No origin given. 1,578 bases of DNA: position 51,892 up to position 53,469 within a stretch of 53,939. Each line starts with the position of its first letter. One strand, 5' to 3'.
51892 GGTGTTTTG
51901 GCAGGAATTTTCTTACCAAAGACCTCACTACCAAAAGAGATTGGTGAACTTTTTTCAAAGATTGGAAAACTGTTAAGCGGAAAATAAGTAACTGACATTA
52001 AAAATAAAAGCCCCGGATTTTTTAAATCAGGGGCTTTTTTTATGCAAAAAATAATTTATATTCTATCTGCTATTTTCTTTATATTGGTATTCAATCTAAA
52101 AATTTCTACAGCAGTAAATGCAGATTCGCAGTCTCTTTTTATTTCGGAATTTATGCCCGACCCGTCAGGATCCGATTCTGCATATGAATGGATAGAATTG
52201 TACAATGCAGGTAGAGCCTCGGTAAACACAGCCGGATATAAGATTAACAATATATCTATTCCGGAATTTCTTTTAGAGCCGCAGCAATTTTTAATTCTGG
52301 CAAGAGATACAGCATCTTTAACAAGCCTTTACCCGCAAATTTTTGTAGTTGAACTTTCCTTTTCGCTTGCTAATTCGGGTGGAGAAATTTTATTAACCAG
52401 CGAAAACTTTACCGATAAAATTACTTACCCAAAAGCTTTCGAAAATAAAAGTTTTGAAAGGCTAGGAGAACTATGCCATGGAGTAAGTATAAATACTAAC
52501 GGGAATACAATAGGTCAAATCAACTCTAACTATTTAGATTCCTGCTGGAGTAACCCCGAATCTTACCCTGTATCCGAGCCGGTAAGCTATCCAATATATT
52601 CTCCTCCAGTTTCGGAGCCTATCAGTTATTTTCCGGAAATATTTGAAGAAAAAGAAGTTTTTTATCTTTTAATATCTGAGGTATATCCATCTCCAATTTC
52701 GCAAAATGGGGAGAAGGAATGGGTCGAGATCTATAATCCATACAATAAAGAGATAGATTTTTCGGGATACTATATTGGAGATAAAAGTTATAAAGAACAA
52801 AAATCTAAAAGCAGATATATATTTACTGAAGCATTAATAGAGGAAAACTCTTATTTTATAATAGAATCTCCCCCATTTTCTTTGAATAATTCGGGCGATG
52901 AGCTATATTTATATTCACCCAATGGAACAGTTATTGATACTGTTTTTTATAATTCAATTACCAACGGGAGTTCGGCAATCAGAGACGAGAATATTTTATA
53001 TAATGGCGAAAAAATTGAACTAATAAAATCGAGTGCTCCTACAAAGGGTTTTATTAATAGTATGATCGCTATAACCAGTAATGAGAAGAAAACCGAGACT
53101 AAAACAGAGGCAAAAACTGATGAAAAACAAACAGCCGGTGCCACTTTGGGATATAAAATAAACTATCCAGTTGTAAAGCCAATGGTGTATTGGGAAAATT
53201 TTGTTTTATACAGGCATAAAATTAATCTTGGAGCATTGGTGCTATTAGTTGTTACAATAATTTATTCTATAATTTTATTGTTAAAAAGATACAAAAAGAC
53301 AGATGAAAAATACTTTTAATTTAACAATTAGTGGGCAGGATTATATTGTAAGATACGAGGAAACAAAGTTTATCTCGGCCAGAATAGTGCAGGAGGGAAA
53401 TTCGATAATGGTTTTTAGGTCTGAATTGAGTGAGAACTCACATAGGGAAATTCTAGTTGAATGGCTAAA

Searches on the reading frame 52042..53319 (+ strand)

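Call 69: search_protein_families(library=pfam, max_evalue=0.001, proteins=[window:52042-53319:+])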
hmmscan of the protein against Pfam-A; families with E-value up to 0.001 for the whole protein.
window:52042-53319:+ (425 aa): 1 family
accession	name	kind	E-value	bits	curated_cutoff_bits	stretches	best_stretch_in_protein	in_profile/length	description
PF00932.25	LTD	-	1.1e-29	103.4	34.3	2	209-304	8-108/109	Lamin Tail Domain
